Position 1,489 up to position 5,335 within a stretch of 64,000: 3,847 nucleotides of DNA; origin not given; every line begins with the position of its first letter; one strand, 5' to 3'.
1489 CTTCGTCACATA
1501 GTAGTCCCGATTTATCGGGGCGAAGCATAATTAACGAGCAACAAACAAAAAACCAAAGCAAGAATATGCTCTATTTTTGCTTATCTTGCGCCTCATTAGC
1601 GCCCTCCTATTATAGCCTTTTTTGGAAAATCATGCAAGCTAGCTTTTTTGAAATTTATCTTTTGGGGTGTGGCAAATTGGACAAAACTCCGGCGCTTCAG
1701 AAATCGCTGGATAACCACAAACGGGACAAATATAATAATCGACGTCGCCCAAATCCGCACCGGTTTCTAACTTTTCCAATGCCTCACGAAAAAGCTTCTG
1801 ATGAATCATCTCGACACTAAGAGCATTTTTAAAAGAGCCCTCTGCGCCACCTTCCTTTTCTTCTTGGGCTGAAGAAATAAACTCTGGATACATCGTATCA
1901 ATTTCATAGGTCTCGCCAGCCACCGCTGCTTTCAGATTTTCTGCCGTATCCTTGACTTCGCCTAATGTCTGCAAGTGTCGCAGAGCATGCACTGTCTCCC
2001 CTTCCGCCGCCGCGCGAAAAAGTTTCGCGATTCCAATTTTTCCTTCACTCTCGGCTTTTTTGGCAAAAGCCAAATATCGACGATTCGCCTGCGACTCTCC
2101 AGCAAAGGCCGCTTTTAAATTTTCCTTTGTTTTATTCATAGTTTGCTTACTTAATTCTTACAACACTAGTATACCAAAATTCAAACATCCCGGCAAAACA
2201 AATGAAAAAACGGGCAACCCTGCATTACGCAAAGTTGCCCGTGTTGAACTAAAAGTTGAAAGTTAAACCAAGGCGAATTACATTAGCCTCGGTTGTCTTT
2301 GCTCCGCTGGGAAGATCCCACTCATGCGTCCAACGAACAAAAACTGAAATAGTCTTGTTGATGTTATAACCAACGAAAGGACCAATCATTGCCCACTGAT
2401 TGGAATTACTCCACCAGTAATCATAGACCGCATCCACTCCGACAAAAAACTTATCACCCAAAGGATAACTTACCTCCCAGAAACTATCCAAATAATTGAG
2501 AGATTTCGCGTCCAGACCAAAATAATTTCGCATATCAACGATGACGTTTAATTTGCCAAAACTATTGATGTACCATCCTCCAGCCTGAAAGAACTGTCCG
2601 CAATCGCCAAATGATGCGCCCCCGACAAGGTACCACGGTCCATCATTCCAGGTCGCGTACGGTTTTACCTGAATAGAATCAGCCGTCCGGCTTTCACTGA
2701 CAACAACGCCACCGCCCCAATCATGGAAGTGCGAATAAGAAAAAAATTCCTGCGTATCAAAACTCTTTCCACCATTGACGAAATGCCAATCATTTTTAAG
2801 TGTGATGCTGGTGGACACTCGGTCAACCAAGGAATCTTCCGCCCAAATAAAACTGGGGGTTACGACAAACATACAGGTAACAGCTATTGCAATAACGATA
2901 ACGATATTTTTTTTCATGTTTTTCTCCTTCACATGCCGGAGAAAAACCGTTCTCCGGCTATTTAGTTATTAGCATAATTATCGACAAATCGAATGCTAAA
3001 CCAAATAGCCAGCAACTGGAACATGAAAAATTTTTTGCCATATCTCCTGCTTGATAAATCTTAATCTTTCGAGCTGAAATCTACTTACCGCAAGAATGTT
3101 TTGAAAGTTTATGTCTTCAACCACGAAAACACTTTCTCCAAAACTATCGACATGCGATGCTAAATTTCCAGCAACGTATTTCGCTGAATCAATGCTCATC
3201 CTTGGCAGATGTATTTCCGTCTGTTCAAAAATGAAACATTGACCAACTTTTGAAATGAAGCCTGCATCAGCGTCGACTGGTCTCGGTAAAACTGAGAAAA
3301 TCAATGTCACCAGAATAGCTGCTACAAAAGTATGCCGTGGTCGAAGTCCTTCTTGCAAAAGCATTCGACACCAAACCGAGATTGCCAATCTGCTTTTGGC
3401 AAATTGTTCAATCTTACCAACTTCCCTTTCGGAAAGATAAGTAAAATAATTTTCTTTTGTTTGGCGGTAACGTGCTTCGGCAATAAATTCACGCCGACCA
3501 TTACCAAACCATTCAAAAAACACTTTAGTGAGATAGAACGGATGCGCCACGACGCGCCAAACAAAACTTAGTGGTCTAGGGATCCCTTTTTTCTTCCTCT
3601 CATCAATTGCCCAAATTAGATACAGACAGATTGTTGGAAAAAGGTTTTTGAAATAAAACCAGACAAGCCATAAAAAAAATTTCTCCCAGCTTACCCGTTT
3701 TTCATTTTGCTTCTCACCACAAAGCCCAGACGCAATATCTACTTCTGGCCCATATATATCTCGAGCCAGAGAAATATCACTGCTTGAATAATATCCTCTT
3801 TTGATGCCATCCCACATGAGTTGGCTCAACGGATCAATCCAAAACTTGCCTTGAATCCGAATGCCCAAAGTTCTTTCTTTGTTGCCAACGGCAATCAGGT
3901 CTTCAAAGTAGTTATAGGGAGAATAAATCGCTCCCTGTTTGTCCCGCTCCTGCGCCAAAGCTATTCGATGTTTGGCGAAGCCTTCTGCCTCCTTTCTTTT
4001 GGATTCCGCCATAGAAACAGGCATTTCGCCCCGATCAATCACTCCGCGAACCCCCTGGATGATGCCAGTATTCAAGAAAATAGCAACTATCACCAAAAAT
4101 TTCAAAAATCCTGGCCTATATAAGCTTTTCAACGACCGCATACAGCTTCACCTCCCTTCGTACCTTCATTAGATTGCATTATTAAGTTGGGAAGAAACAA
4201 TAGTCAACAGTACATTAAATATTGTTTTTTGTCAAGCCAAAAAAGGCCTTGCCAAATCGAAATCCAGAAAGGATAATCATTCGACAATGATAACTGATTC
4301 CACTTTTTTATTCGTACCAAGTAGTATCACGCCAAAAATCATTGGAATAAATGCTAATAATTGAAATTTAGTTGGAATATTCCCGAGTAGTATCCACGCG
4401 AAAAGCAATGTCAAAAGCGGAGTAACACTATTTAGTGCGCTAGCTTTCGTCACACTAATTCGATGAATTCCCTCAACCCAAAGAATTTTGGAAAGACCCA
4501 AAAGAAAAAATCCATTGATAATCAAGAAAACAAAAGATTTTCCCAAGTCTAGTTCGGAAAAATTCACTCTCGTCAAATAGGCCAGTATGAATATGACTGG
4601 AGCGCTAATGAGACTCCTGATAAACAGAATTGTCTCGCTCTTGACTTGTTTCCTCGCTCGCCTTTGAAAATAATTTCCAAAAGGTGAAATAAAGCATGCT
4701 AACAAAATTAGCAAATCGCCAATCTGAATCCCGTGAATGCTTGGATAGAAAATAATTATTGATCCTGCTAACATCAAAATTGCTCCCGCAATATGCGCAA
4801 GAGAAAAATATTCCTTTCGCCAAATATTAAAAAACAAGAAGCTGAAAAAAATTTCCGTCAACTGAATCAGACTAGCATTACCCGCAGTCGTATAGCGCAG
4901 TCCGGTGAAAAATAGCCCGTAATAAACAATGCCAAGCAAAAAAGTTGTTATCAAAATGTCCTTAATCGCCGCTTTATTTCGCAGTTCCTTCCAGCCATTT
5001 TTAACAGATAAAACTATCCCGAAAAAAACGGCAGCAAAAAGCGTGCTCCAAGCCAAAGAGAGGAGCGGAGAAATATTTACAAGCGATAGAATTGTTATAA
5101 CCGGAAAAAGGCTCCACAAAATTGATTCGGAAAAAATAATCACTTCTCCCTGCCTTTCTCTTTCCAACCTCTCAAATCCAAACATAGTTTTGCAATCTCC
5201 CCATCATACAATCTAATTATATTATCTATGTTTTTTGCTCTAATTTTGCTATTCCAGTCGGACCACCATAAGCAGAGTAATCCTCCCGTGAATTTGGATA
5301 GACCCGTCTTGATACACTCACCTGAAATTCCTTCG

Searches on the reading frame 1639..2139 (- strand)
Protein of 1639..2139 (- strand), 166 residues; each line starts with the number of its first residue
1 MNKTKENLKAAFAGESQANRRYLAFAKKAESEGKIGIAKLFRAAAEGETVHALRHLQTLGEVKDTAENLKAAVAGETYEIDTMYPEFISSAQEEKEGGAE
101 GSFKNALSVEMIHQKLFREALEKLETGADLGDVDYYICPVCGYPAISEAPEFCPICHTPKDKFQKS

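Call 69: search_protein_families(library=pfam, proteins=[window:1639-2139:-], max_evalue=0.0001)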
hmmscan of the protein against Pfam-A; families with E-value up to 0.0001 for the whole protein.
window:1639-2139:- (166 aa): 2 families
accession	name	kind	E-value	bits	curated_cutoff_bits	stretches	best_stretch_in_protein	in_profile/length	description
PF02915.23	Rubrerythrin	-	6.2e-23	82.1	22.8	1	6-120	1-136/137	Rubrerythrin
PF21349.2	RUBY_RBDX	-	8.9e-09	35.1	26.5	1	136-164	1-30/30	Rubrerythrin, rubredoxin-like domain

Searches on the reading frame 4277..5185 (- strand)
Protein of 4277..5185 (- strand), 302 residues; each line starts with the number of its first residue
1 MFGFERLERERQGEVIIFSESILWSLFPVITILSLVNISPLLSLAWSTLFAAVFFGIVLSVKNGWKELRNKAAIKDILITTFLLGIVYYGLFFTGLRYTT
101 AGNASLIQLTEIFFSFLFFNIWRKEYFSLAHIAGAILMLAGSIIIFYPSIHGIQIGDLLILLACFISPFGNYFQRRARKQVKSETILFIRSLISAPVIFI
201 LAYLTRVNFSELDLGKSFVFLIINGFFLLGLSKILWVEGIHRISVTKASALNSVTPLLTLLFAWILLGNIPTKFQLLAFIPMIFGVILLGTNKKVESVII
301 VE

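Call 69: search_protein_families(library=pfam, proteins=[window:4277-5185:-], max_evalue=0.0001)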
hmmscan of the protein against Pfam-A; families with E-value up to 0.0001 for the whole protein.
window:4277-5185:- (302 aa): 1 family
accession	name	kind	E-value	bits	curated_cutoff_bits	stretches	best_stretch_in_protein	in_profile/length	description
PF00892.27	EamA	-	7.4e-40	136.8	28.2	2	155-290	2-134/135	EamA-like transporter family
